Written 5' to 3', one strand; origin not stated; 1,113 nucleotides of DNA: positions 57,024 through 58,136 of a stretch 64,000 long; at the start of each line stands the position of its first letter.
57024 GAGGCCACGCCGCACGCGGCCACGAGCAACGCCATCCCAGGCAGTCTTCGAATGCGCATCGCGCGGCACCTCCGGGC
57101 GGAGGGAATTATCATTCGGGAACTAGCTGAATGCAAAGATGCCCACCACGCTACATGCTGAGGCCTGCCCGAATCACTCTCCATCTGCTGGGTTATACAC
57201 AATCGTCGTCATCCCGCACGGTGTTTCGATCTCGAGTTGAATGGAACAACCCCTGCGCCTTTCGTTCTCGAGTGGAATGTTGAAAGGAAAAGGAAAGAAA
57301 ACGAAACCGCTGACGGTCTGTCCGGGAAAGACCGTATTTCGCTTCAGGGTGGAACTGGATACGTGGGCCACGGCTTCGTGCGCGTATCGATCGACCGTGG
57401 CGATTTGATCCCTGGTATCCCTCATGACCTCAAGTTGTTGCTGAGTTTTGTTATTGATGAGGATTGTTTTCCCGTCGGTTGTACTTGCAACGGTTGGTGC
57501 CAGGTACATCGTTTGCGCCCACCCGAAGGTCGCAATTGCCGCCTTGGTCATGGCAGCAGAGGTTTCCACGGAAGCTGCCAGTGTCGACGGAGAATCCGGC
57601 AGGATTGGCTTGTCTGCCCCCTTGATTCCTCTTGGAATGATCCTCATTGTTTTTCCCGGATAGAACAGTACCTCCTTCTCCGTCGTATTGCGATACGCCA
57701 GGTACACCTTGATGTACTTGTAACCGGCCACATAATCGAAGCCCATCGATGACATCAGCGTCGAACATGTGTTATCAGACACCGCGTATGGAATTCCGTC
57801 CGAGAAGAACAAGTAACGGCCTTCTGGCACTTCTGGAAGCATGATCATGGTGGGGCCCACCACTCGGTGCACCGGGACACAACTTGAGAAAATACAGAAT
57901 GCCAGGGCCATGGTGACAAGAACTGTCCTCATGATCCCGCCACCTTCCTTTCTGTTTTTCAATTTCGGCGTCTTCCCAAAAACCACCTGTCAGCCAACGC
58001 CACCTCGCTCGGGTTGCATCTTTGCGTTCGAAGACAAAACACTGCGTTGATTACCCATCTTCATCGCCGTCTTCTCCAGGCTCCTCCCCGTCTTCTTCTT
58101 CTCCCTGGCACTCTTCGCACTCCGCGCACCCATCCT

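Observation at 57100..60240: Low-GC islet encoding a lipoprotein, adjacent to a MORN/YwqK-like protein with a poly-Glu/Asp + Cys tail: possible horizontally acquired immunity/effector-like pair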

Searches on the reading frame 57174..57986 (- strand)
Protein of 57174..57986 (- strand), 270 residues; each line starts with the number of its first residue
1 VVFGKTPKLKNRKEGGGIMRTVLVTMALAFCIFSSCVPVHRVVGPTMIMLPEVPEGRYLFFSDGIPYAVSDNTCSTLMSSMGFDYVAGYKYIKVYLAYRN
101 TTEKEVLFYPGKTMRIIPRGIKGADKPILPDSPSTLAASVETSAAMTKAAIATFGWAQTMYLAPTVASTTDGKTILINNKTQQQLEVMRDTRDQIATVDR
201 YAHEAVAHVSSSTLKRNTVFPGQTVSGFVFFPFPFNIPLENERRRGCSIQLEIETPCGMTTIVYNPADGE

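Call 4: search_protein_families(library=pfam, proteins=[window:57174-57986:-], max_evalue=1)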
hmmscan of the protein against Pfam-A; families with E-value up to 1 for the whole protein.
window:57174-57986:- (270 aa): 2 families
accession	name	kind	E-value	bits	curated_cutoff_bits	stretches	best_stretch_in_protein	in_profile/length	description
PF06422.18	PDR_CDR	-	0.063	13.6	20.5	1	70-101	13-44/92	CDR ABC transporter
PF00548.26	Peptidase_C3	-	0.13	12.6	22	1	69-115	11-57/174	3C cysteine protease (picornain 3C)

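Call 5: search_protein_families(library=ncbifam, proteins=[window:57174-57986:-], max_evalue=0.1)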
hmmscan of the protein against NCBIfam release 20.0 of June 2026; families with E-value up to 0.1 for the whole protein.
window:57174-57986:- (270 aa): 0 families

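Call 6: find_homologous_proteins(query=window:57177-57932:-, max_evalue=0.01)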
Query seq(252 aa) (252 aa): 1 proteins with E <= 0.01 among 274 candidates.
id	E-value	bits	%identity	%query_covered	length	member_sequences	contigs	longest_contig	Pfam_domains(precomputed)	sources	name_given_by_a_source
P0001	1.1e-165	567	100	100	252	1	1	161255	-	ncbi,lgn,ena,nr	ncbi:MAG: hypothetical protein GYA21_04855 [Myxococcales bacterium]|nr:hypothetical protein [Myxococ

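Call 14: search_protein_representatives(protein=window:57174-57932:-)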
Query: 252 residues. Proteins with E-value up to 0.001 (for the whole library): 91; up to 1e-10: 32; up to 1e-30: 1. The best 91 are listed.
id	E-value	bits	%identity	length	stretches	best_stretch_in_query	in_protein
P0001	3.5e-166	566.6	100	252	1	1-252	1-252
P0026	2.1e-27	112.3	32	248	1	12-249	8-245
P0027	2.0e-24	102.6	31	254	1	29-252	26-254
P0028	4.9e-22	94.7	29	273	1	27-252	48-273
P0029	6.5e-21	91.1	31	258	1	26-252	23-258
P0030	6.1e-18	81.3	32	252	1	25-220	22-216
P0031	8.2e-18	80.9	30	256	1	13-252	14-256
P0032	1.2e-16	77.2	29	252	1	26-217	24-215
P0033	1.8e-16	76.5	28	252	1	27-252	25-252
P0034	2.3e-16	76.2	27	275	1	27-252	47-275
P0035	6.2e-16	74.8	26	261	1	26-218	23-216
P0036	4.2e-15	72.0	26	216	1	42-252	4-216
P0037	4.5e-15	72.0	27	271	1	3-215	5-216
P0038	3.2e-14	69.2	26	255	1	25-227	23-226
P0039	9.1e-14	67.7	24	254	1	15-214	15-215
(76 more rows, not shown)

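Call 18: list_cluster_members(proteins=[P0026, P0027, P0028, P0029, P0030, P0031, P0032, P0033, P0034, P0035])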
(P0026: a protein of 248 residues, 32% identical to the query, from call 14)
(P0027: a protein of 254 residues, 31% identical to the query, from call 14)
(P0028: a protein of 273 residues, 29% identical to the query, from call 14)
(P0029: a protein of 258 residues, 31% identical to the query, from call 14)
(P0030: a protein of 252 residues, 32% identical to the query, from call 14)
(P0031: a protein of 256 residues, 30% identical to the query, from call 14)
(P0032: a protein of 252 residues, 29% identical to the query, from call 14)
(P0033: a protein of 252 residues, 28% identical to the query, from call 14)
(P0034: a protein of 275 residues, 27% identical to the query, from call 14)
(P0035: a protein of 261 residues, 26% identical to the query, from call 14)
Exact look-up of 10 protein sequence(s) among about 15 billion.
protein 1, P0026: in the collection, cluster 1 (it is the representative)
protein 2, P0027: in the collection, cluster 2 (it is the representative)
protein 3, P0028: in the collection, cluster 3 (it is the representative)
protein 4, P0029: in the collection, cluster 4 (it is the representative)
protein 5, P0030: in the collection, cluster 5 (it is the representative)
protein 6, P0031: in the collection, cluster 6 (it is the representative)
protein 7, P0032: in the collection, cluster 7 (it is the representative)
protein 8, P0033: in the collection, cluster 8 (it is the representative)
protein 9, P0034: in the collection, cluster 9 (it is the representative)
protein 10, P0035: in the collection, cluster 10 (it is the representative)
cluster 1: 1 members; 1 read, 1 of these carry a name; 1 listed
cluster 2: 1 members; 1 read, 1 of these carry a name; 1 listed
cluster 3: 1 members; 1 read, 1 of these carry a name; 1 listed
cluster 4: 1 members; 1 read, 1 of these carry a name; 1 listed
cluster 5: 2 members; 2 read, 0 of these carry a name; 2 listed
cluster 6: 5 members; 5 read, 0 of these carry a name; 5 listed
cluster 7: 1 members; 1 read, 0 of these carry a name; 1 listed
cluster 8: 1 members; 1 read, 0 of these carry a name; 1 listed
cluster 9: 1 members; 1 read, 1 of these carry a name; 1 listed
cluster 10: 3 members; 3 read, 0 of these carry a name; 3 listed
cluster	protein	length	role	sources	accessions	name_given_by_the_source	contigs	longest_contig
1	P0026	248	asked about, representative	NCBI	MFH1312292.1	MAG: hypothetical protein ABIJ00_03615 [Candidatus Eisenbacteria bacterium]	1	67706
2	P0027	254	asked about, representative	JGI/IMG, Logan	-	hypothetical protein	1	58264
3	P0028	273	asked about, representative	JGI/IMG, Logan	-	hypothetical protein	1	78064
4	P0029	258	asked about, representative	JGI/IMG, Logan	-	hypothetical protein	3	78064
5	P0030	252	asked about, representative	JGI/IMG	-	-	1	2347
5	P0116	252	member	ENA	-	-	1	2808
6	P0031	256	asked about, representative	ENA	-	-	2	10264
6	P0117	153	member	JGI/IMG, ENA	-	-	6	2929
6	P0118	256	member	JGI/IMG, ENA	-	-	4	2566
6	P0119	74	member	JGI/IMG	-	-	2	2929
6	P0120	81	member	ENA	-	-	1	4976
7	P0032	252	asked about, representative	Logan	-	-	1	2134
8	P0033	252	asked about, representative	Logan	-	-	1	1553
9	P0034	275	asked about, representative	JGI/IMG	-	hypothetical protein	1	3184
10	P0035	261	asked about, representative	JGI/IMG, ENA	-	-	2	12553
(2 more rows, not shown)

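Call 21: search_protein_families(library=pfam, alignment_id=A2, max_evalue=0.01)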
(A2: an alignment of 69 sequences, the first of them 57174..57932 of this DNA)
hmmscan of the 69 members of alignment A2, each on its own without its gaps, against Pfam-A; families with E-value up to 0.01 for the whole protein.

A. member 1, window:57174-57932:- (252 aa): 0 families

B. families by the number of members that match (of 69 scanned): 4 families
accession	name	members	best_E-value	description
PF11611.13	DUF4352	2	0.0063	Domain of unknown function (DUF4352)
PF08139.17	LPAM_1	1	0.0024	Prokaryotic membrane lipoprotein lipid attachment site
PF25492.1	DUF7911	1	0.0034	Domain of unknown function (DUF7911)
PF16392.11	DUF5001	1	0.0049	Ig-like domain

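Call 24: find_homologous_proteins(query=A2, max_evalue=0.00001)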
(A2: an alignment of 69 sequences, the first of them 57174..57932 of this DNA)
Query A2 (69 sequences) (252 aa, profile of the alignment): 7 proteins with E <= 0.00001 among 3237 candidates.
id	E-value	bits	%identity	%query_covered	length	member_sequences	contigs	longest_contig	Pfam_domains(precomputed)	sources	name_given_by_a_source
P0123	7.6e-82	292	22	91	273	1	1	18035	-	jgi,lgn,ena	-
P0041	2.0e-80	287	25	82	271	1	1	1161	-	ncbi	-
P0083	1.0e-72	262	21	83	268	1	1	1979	-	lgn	-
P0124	3.3e-72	261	22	87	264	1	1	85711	-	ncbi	-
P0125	3.2e-68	247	19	87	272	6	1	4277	-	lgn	-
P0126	7.4e-63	230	20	73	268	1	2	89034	-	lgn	-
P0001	9.8e-62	226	100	100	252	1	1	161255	-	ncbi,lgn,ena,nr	ncbi:MAG: hypothetical protein GYA21_04855 [Myxococcales bacterium]|nr:hypothetical protein [Myxococ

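Call 25: predict_structure(alignment_id=A2)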
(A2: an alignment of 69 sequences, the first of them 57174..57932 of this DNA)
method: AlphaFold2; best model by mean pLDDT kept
length: 252 residues; sequences in the alignment: 69
mean_pLDDT: 93.9   pTM: 0.83
mean pLDDT of the five models: 93.9, 93.3, 93.2, 92.9, 92.7
residues with pLDDT >= 90: 215; 70-90: 28; 50-70: 9; < 50: 0
segments of 3 or more residues with pLDDT < 50: none
pLDDT, mean of each block of 10 residues (from residue 1): 93 83 70 93 97 97 96 97 98 98 89 98 97 98 98 97 98 98 98 98 98 89 77 97 96 89
secondary structure, 60 per line:
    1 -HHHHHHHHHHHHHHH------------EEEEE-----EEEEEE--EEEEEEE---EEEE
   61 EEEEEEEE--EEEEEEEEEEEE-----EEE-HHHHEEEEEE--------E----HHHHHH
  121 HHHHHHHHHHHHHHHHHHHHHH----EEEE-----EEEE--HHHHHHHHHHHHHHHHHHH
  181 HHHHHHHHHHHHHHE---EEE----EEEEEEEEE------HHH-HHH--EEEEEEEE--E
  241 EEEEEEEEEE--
elements in order: H2-16 E29-33 E39-44 E47-53 E57-68 E71-82 E88-90 H92-95 E96-101 H115-142 E147-150 E156-159 H162-194 E199-201 E206-214 E230-237 E240-250

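Call 27: find_encoding_contigs(protein=P0124, flank=6000, max_places=2)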
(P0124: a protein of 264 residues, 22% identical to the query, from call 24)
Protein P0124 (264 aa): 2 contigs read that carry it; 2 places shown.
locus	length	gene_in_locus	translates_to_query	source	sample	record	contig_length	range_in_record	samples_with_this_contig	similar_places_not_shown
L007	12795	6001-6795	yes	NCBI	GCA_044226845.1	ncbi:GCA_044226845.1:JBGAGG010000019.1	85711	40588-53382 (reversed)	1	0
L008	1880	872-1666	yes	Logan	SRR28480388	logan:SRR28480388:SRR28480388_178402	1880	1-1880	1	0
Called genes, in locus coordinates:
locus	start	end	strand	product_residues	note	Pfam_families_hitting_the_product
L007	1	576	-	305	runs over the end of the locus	PF00698:Acyl_transf_1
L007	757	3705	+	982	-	PF18962:Por_Secre_tail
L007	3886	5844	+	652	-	PF16177:ACAS_N, PF00501:AMP-binding, PF13193:AMP-binding_C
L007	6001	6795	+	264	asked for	-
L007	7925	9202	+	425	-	PF14870:PSII_BNR (faint), PF15902:Sortilin-Vps10 (faint), PF18962:Por_Secre_tail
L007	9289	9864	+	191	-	PF00080:Sod_Cu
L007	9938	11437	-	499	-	PF01839:FG-GAP (faint), PF13517:FG-GAP_3, PF18962:Por_Secre_tail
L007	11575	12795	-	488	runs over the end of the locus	PF13229:Beta_helix, PF18962:Por_Secre_tail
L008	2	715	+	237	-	?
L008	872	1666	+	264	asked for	-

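Call 28: find_encoding_contigs(protein=P0028, flank=6000, max_places=2)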
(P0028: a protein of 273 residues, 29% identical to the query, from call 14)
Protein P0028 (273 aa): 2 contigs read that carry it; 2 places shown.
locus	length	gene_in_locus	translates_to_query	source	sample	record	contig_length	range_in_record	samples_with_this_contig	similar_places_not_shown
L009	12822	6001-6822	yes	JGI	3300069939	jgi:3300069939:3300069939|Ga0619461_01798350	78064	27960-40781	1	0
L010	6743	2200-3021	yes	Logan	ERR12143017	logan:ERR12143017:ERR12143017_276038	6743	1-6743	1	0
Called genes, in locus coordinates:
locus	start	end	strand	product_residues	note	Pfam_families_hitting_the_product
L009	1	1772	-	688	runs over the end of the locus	PF00672:HAMP, PF02518:HATPase_c, PF00072:Response_reg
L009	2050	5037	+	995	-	PF00580:UvrD-helicase, PF13245:AAA_19, PF13604:AAA_30 (weak), PF00580:UvrD-helicase, PF13087:AAA_12 (weak), PF13361:UvrD_C, PF13538:UvrD_C_2 (faint), PF01396:Zn_ribbon_Top1 (weak)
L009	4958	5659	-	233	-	-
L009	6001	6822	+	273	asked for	-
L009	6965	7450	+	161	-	-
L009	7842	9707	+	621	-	PF03235:GmrSD_N, PF07510:GmrSD_C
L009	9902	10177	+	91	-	-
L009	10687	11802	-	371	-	PF01548:DEDD_Tnp_IS110, PF02371:Transposase_20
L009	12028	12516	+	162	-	-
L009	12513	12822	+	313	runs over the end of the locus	PF19975:DO-GTPase1 (weak)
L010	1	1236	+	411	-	?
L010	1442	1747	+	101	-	-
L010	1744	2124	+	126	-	PF10571:UPF0547 (weak)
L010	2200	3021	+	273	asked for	-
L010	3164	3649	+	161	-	-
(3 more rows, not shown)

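Call 29: find_encoding_contigs(protein=P0026, flank=6000, max_places=2)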
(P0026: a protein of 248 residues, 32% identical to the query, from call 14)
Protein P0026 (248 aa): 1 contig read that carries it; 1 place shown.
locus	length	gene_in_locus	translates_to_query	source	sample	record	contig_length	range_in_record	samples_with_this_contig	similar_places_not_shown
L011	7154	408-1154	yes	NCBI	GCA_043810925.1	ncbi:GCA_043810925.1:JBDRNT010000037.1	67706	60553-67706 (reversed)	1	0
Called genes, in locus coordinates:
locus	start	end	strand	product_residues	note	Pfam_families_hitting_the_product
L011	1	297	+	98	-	?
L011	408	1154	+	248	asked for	-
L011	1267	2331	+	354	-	-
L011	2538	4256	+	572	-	-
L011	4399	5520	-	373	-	PF04055:Radical_SAM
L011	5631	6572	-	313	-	PF00140:Sigma70_r1_2, PF04542:Sigma70_r2, PF04539:Sigma70_r3, PF04545:Sigma70_r4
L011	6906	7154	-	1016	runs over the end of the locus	PF13424:TPR_12, PF13424:TPR_12, PF00004:AAA, PF00158:Sigma54_activat, PF07724:AAA_2, PF07728:AAA_5, PF14532:Sigma54_activ_2, PF25601:AAA_lid_14, +14 more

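Call 38: search_protein_families(library=padloc, proteins=[window:57174-57932:-], max_evalue=0.01)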
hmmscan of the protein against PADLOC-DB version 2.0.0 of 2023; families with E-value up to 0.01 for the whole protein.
window:57174-57932:- (252 aa): 0 families

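Call 41: fold_search(model_id=the predicted structure, library=viral)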
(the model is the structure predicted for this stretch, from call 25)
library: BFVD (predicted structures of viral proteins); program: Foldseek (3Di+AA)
matches with E <= 10: 398; with E <= 0.001: 0
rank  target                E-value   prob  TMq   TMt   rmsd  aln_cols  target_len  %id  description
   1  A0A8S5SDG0            3.0e-03  0.99  0.30  0.24  22.3       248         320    8  DUF5067 domain-containing protein [Siphoviridae sp. ctrCv3]
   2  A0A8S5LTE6            8.2e-03  0.99  0.32  0.30  23.3       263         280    8  DUF4352 domain-containing protein [Siphoviridae sp. ctOIB27]
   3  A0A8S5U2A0            1.3e-02  0.99  0.32  0.34  19.1       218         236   11  DUF5067 domain-containing protein [Siphoviridae sp. ctqzz19]
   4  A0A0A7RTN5            1.3e-02  0.91  0.29  0.30  22.1       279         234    9  (no name in the UniProt tables at hand)
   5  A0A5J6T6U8            2.0e-02  0.75  0.23  0.30  20.3       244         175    7  (no name in the UniProt tables at hand)
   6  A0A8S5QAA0            3.1e-02  0.96  0.31  0.45  28.2       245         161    8  DUF5067 domain-containing protein [Siphoviridae sp. ctu9a31]
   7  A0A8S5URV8            3.8e-02  0.90  0.28  0.32  25.6       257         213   13  Putative lipoprotein [Siphoviridae sp. ctg8v2]
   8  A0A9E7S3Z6            5.4e-02  0.85  0.28  0.34  20.5       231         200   10  (no name in the UniProt tables at hand)
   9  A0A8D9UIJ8            5.4e-02  0.77  0.27  0.31  26.3       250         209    7  (no name in the UniProt tables at hand)
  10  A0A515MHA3            1.1e-01  0.66  0.29  0.37  19.0       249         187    9  Lipoprotein [Rhodococcus phage Sleepyhead]
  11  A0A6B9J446            1.2e-01  0.63  0.15  0.23   4.4        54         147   17  (no name in the UniProt tables at hand)
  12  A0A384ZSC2            1.2e-01  0.85  0.18  0.25   6.2        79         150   14  Uncharacterized protein [Vibrio phage YC]
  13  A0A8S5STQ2            1.9e-01  0.47  0.24  0.37  18.8       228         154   10  Thiamine pyridinylase I [Phage sp. ctcqm2]
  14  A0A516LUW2            2.1e-01  0.06  0.13  0.04  26.4       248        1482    9  (no name in the UniProt tables at hand)
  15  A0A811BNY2            2.5e-01  0.21  0.16  0.18  14.3       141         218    8  BTB domain containing protein [Pandoravirus japonicus]
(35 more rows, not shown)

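Call 48: find_encoding_contigs(protein=P0029, flank=6000, max_places=2)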
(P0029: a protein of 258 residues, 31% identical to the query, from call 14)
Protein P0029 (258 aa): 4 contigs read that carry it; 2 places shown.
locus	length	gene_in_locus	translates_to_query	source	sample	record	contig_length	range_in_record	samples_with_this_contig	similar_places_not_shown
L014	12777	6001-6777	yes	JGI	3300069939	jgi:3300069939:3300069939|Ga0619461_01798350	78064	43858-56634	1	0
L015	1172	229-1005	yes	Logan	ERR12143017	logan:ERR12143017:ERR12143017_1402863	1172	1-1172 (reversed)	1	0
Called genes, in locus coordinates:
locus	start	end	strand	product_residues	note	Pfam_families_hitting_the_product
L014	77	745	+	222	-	-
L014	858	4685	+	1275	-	PF13289:SIR2_2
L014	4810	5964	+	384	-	-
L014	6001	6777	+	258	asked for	-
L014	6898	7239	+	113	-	PF21814:DUF6883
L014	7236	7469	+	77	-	PF16277:DUF4926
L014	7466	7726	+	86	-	-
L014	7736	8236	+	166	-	PF12867:DinB_2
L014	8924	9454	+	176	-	-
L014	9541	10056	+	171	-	-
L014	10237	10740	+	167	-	-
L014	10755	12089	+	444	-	PF01841:Transglut_core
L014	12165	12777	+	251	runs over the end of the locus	PF05724:TPMT, PF03848:TehB, PF05891:Methyltransf_PK (weak), PF13489:Methyltransf_23, PF13847:Methyltransf_31, PF08241:Methyltransf_11, PF08242:Methyltransf_12, PF13649:Methyltransf_25, +1 more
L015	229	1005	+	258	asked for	-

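Call 49: find_encoding_contigs(protein=P0027, flank=6000, max_places=1)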
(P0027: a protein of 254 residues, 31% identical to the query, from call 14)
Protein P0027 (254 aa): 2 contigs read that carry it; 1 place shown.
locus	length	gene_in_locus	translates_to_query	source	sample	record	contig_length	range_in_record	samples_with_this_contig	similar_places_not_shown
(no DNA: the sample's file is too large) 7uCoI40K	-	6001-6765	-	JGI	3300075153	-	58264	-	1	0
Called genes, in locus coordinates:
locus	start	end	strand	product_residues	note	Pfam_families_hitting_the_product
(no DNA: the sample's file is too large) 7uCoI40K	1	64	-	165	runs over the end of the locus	-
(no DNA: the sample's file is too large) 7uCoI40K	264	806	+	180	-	PF07352:Phage_Mu_Gam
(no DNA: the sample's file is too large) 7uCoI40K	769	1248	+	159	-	-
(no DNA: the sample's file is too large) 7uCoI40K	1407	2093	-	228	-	-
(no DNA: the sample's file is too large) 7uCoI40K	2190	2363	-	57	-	-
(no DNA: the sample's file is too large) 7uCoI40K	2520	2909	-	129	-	-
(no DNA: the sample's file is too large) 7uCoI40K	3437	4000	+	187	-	PF00578:AhpC-TSA, PF08534:Redoxin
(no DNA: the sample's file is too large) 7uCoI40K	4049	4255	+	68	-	-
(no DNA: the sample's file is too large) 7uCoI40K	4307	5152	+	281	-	-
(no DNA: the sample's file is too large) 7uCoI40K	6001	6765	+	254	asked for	-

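Call 61: search_solved_structures(query=A2, max_evalue=10, show_alignments=2)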
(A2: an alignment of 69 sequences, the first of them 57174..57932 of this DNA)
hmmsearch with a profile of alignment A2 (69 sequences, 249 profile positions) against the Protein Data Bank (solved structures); distinct sequences matched with E-value up to 10: 1.
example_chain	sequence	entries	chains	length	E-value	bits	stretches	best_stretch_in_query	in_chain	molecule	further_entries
7n8o_Q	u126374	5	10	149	0.67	12.1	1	4-42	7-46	Sll1638 protein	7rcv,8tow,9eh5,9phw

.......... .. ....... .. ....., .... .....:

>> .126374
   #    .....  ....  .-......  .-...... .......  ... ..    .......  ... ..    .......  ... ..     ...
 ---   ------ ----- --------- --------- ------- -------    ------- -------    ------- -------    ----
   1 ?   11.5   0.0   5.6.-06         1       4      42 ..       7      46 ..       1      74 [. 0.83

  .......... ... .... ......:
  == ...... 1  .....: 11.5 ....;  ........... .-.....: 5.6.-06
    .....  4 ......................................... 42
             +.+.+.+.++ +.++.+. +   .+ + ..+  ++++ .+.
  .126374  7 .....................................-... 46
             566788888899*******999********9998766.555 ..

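Call 62: search_protein_families(library=phrogs, alignment_id=A2, max_evalue=0.01)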
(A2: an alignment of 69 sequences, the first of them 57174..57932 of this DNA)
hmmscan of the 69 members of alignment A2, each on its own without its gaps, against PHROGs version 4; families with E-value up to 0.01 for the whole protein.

A. member 1, window:57174-57932:- (252 aa): 0 families

B. families by the number of members that match (of 69 scanned): 2 families
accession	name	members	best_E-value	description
phrog_3198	-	1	0.0034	Rz-like spanin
phrog_5707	-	1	0.0088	-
